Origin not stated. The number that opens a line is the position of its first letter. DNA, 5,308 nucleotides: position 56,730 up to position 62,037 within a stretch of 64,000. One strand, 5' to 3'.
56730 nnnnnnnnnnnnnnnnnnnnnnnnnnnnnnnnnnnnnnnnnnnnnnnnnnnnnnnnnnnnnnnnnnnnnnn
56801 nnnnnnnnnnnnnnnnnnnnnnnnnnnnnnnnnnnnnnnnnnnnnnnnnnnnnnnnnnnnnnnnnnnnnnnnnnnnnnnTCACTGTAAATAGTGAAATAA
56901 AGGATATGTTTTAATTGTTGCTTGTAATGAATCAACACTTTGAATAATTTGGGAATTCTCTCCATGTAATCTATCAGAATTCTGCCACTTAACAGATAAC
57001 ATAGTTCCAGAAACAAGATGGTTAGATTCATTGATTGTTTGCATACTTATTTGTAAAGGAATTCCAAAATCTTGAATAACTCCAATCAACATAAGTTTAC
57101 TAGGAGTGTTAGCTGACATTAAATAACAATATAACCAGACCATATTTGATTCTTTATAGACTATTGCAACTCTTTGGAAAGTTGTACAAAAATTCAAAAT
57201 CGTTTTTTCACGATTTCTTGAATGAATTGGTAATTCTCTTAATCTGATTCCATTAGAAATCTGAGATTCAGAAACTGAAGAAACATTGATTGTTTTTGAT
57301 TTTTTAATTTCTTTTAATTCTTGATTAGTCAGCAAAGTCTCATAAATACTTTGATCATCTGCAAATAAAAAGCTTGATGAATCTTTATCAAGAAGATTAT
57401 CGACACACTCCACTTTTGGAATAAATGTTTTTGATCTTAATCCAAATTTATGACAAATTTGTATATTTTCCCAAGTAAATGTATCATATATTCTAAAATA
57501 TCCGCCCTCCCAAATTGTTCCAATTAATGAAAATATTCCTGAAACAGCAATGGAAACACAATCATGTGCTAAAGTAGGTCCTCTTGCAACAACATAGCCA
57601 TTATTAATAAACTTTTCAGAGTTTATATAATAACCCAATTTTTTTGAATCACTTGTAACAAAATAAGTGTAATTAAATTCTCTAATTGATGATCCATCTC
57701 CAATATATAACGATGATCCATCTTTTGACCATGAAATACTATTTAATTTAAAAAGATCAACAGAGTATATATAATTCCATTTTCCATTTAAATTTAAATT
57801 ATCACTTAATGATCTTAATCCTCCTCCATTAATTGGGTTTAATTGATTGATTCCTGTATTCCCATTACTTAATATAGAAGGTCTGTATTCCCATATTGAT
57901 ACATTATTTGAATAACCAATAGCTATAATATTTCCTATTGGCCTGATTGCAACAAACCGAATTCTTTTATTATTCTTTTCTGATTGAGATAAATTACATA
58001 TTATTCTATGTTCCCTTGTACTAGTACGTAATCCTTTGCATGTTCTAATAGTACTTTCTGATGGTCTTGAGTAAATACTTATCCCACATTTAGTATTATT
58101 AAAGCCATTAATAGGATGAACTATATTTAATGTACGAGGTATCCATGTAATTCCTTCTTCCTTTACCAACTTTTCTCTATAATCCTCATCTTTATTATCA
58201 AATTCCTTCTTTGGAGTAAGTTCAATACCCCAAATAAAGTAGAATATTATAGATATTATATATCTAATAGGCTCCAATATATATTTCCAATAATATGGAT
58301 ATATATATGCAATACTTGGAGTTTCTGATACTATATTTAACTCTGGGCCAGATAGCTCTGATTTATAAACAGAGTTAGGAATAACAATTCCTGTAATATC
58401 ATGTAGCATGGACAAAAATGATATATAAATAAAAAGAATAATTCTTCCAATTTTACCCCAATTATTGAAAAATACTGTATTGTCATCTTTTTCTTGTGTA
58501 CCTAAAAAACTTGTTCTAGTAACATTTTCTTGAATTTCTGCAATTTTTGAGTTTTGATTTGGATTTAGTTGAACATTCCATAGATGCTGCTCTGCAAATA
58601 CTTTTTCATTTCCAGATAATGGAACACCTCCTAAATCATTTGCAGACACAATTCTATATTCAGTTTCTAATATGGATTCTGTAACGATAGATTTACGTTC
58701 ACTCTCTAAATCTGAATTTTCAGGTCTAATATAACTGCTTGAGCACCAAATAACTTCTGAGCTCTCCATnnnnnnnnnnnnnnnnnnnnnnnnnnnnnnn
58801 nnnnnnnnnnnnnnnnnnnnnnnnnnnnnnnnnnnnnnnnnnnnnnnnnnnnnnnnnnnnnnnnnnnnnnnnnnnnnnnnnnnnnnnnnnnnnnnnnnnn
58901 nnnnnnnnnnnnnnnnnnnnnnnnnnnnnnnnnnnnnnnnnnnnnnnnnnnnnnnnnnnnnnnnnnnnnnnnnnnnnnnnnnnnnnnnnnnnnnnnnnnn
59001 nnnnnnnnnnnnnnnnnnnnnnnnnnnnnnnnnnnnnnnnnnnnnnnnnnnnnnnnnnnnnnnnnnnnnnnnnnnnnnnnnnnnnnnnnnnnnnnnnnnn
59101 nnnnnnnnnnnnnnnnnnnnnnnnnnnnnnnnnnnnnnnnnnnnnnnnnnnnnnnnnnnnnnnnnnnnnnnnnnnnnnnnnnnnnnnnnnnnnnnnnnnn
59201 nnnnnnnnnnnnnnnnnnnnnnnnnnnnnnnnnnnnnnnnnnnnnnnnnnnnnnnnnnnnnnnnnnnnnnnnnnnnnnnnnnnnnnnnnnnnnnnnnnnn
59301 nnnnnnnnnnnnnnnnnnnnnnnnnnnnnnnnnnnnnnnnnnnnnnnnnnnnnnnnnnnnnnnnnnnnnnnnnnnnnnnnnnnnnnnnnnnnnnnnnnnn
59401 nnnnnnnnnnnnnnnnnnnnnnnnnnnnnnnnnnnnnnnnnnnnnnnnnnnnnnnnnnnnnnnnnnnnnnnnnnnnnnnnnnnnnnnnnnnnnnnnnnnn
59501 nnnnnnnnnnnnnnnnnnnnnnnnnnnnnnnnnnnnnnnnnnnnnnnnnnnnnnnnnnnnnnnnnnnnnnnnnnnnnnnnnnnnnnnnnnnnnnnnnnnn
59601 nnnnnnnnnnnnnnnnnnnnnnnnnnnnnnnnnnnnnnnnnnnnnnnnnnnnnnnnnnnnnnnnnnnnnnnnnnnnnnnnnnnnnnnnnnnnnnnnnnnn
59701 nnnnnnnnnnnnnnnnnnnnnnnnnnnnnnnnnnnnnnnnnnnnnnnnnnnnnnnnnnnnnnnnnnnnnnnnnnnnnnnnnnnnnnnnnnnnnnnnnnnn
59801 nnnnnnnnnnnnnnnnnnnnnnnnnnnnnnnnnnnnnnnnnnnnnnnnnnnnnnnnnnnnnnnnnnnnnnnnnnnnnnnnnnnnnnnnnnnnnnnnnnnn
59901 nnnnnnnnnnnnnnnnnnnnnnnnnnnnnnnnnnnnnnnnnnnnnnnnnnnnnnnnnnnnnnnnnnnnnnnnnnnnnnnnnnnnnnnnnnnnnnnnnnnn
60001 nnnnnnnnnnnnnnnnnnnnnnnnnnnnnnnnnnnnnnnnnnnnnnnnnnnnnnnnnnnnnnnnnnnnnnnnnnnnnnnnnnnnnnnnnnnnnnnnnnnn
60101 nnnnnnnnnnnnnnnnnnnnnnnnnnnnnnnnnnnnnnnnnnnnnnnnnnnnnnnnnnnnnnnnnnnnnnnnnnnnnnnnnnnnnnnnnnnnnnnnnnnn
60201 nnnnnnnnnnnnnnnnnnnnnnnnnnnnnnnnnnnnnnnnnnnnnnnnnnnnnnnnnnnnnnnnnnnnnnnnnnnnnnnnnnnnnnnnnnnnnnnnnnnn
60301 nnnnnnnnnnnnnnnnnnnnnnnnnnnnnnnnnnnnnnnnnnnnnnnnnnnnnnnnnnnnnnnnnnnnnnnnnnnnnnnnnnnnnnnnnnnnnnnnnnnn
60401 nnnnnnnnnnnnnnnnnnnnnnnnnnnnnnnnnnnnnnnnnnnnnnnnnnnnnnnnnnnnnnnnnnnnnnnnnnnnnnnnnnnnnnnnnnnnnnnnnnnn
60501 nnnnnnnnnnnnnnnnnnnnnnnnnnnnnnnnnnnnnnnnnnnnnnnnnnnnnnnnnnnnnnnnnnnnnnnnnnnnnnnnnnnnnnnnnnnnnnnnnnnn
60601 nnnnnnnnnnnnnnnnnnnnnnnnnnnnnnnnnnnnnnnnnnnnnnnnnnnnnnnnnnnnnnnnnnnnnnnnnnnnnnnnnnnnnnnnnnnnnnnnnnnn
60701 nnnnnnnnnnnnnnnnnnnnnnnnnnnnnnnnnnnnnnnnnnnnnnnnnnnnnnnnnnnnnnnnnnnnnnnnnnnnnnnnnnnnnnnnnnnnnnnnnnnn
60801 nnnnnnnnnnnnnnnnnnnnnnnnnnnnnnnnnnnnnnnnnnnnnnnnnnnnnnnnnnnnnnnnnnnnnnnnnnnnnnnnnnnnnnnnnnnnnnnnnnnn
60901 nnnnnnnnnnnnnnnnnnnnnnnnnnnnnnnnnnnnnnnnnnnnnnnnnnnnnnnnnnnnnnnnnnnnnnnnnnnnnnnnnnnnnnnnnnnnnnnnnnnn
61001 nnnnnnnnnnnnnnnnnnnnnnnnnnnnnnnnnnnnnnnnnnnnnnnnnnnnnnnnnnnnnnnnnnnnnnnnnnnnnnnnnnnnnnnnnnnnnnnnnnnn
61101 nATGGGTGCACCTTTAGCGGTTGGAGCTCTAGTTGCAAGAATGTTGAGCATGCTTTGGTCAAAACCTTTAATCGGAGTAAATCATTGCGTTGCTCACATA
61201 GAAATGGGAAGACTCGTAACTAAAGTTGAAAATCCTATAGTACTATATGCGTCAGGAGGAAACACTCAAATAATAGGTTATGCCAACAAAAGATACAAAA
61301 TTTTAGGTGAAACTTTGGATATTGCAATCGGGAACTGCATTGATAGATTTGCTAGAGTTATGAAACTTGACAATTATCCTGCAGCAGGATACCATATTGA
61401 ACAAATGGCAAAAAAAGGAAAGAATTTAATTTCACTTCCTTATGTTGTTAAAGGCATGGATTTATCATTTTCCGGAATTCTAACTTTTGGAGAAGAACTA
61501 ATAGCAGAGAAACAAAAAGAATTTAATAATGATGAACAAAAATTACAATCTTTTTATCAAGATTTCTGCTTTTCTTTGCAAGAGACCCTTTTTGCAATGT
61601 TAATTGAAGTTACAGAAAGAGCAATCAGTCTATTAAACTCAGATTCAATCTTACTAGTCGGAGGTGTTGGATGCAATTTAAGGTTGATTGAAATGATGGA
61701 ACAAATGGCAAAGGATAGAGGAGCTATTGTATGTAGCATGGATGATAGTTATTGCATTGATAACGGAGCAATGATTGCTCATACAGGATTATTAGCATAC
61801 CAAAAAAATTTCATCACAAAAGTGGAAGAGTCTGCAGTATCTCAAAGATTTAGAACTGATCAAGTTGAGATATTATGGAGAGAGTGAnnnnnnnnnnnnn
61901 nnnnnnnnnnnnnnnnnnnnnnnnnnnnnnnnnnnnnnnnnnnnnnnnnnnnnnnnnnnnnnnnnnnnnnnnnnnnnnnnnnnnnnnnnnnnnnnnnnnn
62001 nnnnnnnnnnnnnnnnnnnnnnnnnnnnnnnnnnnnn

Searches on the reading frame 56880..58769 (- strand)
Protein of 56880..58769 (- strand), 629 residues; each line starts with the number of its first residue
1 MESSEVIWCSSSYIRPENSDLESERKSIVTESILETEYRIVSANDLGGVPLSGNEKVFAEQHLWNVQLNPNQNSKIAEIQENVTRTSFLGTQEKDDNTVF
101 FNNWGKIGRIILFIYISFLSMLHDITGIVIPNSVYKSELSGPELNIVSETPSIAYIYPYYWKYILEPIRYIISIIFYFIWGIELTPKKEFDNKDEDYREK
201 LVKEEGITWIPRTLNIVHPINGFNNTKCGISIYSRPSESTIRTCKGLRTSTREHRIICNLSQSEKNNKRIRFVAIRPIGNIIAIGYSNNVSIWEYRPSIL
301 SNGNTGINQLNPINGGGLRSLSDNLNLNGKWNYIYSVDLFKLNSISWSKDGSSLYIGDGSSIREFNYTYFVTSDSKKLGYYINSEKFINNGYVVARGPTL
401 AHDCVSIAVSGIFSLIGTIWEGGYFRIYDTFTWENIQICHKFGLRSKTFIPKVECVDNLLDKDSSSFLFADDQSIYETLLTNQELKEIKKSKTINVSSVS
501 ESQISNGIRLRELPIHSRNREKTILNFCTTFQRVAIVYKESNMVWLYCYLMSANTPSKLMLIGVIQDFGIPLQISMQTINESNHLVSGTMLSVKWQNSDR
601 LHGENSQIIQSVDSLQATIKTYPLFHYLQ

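Call 37: search_protein_families(library=pfam, proteins=[window:56880-58769:-])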
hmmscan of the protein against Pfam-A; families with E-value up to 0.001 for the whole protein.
window:56880-58769:- (629 aa): 0 families

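Call 50: find_homologous_proteins(query=window:56880-58769:-, max_evalue=1e-10)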
Query window:56880-58769:- (629 aa): 9 proteins with E <= 1e-10 among 8000 candidates.
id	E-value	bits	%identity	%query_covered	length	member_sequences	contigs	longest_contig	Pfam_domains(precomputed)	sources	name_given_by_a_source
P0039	0.0e+0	1425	100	100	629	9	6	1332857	-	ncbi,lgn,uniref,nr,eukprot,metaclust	ncbi:hypothetical protein [Cryptosporidium parvum Iowa II]|uniref:Uncharacterized protein n=2 Tax=Cr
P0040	0.0e+0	1239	86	100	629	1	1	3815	-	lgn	-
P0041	0.0e+0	1232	85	100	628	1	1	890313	-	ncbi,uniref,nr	ncbi:uncharacterized protein cubi_02482 [Cryptosporidium ubiquitum]|uniref:Uncharacterized protein n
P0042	0.0e+0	1134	77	100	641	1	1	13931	-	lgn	-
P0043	0.0e+0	1130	77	100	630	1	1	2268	-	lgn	-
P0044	0.0e+0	1110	76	100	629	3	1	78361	-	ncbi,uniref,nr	ncbi:transmembrane domain-containing protein [Cryptosporidium canis]|uniref:Transmembrane domain-con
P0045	2.2e-284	963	68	100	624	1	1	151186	-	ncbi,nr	ncbi:WD40-repeat containing protein [Cryptosporidium felis]|nr:WD40-repeat containing protein [Crypt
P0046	2.3e-232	791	57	100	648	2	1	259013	-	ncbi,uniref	ncbi:hypothetical protein RS030_243571 [Cryptosporidium xiaoi]|uniref:Uncharacterized protein n=1 Ta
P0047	4.1e-230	784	55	100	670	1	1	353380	-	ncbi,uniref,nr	ncbi:hypothetical protein FG386_001000 [Cryptosporidium ryanae]|uniref:uncharacterized protein n=1 T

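Call 51: find_encoding_contigs(protein=P0041, flank=10000, max_places=1)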
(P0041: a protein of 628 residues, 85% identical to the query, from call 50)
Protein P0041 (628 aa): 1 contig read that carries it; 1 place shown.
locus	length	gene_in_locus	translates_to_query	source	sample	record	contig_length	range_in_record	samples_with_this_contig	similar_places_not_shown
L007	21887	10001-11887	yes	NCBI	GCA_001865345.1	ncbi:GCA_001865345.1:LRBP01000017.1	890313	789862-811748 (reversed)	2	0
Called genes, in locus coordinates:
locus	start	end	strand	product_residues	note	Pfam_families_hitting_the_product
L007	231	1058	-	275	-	PF04511:DER1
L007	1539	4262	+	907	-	PF06602:Myotub-related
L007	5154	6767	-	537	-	PF21238:Pus10_C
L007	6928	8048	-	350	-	PF00814:TsaD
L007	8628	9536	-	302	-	PF01138:RNase_PH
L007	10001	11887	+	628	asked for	-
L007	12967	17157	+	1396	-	-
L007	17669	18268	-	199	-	-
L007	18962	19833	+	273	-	PF10494:Stk19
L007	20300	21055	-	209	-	PF00076:RRM_1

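Call 52: find_encoding_contigs(protein=P0045, flank=10000, max_places=1)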
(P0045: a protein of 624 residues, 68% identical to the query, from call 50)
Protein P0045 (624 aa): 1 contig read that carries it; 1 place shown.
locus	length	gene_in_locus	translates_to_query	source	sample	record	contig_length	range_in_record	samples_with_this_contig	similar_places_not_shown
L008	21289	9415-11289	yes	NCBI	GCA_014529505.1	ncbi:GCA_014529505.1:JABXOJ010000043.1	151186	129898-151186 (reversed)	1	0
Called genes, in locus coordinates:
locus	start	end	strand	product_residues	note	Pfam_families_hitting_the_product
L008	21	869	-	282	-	PF04511:DER1, PF01694:Rhomboid (weak)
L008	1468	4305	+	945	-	PF06602:Myotub-related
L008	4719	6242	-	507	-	PF21238:Pus10_C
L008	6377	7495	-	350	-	PF00814:TsaD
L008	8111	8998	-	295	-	PF01138:RNase_PH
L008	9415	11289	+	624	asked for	-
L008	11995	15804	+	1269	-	-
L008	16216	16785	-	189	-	-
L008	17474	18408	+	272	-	PF10494:Stk19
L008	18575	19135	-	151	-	PF00076:RRM_1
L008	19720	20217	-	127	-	-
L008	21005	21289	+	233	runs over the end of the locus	-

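Call 53: find_encoding_contigs(protein=P0047, flank=10000, max_places=1)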
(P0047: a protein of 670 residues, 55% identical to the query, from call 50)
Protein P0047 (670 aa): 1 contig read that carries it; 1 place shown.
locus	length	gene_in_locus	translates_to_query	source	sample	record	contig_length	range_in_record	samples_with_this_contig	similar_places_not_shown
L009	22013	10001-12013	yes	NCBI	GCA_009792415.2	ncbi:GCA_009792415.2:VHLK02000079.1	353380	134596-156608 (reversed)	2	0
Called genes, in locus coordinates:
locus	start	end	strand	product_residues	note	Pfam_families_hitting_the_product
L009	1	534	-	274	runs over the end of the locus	PF04511:DER1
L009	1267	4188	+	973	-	PF06602:Myotub-related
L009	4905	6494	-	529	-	PF21238:Pus10_C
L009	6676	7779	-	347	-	PF00814:TsaD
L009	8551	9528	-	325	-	PF01138:RNase_PH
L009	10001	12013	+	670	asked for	-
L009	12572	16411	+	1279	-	PF03810:IBN_N (weak)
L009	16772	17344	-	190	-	-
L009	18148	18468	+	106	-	-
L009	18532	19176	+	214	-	-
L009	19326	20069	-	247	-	PF00076:RRM_1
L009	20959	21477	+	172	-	-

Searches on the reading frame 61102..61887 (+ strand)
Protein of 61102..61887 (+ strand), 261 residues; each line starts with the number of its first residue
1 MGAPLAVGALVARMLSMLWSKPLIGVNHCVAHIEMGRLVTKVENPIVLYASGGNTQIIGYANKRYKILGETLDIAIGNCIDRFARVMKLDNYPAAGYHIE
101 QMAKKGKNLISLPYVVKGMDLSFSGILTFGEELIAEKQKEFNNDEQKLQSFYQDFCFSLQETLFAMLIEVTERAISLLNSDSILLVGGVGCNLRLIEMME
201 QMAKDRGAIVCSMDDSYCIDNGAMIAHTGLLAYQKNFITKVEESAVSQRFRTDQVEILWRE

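Call 37: search_protein_families(library=pfam, proteins=[window:61102-61887:+])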
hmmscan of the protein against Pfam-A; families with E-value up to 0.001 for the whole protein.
window:61102-61887:+ (261 aa): 2 families
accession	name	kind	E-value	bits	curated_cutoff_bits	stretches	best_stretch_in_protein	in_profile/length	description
PF00814.31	TsaD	-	8.3e-57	193.3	24.8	1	2-226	63-263/264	tRNA N6-adenosine threonylcarbamoyltransferase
PF22521.2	HypF_C_2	-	0.00025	21.4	27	1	95-221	119-235/241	Carbamoyltransferase, Kae1-like Domain, second subdomain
